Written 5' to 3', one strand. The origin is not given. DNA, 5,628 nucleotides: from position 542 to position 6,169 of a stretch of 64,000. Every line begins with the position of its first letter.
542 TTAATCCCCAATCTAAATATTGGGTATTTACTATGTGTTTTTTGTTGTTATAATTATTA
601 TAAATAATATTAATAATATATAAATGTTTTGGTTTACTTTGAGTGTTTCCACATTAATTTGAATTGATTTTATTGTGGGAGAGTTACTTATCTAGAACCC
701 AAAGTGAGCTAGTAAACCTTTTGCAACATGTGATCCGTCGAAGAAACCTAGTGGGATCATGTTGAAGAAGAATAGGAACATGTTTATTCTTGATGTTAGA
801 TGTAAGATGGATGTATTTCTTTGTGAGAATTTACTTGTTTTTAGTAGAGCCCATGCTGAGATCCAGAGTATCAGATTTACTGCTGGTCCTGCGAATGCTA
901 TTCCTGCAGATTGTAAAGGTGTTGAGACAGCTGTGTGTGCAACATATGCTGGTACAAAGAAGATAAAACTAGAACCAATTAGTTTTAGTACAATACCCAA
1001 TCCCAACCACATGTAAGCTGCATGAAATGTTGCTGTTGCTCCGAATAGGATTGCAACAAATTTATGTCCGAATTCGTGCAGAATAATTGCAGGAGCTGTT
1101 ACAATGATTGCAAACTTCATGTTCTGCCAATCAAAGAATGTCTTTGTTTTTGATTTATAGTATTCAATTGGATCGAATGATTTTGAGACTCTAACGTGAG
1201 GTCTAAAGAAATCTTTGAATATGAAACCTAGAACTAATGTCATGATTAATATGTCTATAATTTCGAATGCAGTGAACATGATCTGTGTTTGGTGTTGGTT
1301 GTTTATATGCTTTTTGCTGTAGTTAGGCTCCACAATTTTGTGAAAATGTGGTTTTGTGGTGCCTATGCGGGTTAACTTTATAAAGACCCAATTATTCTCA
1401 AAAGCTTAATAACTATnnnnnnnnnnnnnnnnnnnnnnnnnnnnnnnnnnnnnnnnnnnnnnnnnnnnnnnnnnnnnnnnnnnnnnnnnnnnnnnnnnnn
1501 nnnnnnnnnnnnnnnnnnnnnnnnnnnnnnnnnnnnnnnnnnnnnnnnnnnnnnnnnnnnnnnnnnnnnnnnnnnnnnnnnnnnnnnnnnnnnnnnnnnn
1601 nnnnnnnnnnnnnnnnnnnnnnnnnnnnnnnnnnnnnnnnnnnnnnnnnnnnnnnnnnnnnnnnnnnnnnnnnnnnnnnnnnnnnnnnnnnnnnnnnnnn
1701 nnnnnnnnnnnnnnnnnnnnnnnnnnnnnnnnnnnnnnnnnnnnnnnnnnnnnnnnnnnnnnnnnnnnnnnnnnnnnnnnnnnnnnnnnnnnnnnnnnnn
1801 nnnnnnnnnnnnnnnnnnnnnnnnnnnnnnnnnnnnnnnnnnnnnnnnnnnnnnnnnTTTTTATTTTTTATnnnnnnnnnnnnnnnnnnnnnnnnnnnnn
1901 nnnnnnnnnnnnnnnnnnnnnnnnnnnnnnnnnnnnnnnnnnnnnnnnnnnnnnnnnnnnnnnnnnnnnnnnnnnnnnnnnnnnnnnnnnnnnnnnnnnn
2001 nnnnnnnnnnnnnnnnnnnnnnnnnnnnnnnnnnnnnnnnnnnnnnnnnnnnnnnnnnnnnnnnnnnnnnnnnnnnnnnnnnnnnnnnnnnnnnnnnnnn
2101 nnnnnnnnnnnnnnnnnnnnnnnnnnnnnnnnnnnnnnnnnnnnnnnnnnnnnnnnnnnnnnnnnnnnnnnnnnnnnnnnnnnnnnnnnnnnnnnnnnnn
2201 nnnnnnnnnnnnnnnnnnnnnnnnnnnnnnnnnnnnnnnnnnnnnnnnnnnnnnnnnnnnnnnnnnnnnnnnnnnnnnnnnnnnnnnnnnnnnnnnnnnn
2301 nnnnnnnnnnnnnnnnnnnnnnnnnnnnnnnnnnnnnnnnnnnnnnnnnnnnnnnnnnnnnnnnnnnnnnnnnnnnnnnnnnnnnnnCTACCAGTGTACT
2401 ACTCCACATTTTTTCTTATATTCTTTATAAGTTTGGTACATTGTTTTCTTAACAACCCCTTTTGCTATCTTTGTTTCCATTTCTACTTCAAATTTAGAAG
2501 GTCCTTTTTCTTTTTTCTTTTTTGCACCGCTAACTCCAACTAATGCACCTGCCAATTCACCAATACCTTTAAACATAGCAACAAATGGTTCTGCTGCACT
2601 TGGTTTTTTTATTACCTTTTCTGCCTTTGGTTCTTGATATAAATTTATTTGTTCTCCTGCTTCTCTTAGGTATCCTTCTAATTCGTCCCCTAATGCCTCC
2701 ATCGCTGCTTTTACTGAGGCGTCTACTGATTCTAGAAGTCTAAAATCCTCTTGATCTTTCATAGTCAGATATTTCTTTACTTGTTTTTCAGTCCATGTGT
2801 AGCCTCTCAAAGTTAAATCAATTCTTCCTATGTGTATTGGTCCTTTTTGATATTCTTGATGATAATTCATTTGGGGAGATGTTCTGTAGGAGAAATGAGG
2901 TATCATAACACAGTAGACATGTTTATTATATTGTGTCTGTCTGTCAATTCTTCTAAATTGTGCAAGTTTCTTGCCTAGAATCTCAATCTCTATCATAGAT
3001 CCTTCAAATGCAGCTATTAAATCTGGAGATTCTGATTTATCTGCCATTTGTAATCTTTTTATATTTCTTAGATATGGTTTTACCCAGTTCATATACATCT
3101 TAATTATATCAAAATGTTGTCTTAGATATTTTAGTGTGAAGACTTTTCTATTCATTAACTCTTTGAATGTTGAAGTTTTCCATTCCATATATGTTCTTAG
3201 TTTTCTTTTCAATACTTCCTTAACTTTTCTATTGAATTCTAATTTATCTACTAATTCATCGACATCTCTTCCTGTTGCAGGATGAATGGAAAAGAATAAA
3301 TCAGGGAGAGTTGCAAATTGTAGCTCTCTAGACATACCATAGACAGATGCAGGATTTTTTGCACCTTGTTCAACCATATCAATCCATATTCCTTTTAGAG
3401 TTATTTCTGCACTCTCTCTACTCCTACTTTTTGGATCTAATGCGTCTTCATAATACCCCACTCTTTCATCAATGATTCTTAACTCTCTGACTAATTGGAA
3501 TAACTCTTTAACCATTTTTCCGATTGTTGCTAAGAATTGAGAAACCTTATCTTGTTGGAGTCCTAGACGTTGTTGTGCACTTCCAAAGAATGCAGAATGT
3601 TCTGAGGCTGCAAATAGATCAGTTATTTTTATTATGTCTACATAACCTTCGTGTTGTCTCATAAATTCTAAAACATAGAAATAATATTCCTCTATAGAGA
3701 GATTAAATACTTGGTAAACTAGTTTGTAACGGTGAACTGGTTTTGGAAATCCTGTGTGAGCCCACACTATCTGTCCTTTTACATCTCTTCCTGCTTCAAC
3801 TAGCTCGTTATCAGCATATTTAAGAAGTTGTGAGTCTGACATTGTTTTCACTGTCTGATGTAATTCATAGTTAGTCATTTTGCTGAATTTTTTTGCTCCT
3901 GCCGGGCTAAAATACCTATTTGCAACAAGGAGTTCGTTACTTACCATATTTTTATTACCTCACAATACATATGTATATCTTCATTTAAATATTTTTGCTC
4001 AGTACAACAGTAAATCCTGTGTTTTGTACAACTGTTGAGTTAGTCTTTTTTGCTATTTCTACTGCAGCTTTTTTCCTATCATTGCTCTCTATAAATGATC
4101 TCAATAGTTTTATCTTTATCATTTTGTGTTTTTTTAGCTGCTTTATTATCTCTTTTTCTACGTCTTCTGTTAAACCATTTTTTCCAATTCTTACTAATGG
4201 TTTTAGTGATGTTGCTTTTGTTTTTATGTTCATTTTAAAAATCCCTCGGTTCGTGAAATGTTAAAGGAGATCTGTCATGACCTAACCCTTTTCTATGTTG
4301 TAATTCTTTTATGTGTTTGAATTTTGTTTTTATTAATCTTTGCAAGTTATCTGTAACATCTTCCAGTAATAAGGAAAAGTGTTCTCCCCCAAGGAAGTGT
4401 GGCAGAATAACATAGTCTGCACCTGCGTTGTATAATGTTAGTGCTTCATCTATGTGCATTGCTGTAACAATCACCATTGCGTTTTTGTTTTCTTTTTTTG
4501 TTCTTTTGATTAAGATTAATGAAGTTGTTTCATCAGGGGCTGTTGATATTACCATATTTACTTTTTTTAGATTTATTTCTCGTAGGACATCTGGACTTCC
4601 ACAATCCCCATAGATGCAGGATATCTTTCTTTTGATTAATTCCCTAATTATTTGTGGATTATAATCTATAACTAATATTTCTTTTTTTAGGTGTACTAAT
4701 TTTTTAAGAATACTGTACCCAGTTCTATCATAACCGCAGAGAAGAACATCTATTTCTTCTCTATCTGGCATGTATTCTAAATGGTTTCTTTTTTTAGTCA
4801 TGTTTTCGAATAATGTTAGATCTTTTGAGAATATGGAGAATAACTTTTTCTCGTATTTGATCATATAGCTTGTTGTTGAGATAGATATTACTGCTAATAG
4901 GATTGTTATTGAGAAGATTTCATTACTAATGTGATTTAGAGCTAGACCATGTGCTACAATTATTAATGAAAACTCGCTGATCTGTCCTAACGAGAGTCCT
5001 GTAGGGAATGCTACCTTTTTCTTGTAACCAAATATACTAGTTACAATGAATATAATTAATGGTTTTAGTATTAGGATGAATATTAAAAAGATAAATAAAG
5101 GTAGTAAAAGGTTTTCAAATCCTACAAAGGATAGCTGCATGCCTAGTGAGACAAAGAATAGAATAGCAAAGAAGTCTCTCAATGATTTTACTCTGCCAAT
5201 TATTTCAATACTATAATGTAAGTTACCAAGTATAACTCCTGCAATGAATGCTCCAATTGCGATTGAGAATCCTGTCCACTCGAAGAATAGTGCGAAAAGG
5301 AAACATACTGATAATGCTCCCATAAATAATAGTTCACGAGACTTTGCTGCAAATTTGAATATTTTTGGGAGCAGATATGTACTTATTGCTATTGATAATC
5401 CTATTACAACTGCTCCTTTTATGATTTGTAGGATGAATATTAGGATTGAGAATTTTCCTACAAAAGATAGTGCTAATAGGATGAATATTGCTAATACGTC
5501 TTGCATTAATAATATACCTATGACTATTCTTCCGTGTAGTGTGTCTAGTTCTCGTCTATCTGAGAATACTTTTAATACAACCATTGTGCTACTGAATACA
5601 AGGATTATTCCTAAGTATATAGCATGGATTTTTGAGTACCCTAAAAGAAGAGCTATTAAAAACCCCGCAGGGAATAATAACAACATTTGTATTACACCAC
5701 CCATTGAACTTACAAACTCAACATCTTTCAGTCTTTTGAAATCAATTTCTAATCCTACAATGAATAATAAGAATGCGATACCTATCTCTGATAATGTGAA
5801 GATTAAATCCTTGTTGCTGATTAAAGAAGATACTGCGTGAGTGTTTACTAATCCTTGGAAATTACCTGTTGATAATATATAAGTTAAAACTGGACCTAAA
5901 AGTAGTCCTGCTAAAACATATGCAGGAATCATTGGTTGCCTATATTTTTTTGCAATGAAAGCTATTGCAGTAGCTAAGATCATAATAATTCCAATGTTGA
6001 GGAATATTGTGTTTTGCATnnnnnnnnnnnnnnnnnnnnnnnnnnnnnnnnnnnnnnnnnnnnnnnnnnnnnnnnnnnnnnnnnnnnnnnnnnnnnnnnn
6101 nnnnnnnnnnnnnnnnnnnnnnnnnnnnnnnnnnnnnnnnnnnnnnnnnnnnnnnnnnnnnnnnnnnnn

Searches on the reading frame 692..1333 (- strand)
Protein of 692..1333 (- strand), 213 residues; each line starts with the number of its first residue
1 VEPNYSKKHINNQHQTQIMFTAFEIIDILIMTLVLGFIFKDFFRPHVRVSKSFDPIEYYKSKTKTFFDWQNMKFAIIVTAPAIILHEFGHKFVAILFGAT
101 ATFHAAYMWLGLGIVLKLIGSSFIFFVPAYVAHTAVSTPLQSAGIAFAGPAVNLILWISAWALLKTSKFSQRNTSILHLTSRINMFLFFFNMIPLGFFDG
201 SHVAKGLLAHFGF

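Call 41: search_protein_families(library=pfam, proteins=[window:692-1333:-], max_evalue=0.01)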
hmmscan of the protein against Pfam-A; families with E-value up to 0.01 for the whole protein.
window:692-1333:- (213 aa): 1 family
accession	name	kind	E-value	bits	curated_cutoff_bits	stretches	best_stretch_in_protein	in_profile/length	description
PF02163.28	Peptidase_M50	-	1.6e-10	41.1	27.2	2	174-209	160-195/221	Peptidase family M50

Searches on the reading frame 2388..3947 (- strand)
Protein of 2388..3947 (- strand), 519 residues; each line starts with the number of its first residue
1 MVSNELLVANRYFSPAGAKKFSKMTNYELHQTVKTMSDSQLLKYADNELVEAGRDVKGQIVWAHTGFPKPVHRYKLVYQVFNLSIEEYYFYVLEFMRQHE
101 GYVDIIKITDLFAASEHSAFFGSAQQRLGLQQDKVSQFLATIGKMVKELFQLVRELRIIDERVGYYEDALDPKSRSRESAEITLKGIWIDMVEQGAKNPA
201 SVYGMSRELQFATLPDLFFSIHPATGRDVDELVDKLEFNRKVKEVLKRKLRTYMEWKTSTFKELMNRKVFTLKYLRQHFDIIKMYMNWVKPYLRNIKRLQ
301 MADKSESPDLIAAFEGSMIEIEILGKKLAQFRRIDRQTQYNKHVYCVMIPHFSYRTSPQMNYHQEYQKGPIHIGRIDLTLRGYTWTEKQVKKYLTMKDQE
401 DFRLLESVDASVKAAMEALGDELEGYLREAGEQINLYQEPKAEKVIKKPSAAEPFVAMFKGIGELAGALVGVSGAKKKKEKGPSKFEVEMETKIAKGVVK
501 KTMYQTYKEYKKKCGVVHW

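Call 41: search_protein_families(library=pfam, proteins=[window:2388-3947:-], max_evalue=0.01)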
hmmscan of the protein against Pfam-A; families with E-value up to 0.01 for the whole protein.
window:2388-3947:- (519 aa): 0 families

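Call 54: find_encoding_contigs(protein=window:2388-3947:-, flank=10000, max_places=4)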
Protein window:2388-3947:- (519 aa): 7 contigs read that carry it; 4 places shown.
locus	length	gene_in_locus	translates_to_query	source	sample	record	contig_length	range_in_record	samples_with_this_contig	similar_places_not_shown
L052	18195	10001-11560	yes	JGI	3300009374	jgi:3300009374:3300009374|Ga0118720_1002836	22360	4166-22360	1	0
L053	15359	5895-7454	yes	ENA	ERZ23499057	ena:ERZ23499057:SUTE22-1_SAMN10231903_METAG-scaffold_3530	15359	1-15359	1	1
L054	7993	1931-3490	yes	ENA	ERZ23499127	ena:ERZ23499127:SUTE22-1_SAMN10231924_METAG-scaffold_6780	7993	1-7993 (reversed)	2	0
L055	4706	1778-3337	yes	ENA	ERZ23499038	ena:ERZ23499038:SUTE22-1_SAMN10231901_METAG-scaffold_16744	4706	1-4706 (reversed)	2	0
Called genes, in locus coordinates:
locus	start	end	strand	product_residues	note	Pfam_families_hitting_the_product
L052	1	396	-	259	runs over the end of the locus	-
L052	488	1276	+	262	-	PF05833:NFACT_N (weak), PF05670:NFACT-R_1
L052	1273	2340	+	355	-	PF05222:AlaDh_PNT_N, PF02826:2-Hacid_dh_C (faint), PF01262:AlaDh_PNT_C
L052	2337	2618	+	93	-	PF12769:PNTB_4TM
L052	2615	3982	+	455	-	PF02233:PNTB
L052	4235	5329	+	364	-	-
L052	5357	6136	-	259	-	-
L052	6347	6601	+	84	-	PF25212:HVO_A0114 (weak)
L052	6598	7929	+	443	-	PF03853:YjeF_N, PF01256:Carb_kinase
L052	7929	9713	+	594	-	PF00999:Na_H_Exchanger, PF02254:TrkA_N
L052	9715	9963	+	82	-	PF01985:CRS1_YhbY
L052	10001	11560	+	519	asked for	-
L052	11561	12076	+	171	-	-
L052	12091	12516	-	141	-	PF00254:FKBP_C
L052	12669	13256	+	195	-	PF02163:Peptidase_M50 (weak)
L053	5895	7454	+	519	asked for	-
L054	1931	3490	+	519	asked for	-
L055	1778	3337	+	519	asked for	-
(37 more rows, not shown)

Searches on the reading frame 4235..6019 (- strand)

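Call 41: search_protein_families(library=pfam, proteins=[window:4235-6019:-], max_evalue=0.01)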
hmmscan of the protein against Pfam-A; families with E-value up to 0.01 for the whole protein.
window:4235-6019:- (594 aa): 2 families
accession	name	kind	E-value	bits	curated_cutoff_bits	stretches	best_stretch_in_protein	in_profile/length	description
PF00999.27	Na_H_Exchanger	-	2.8e-55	188.1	26.2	1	13-381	2-363/375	Sodium/hydrogen exchanger, transmembrane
PF02254.24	TrkA_N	-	2.2e-23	83.2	23.8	1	425-540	1-116/116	TrkA-N domain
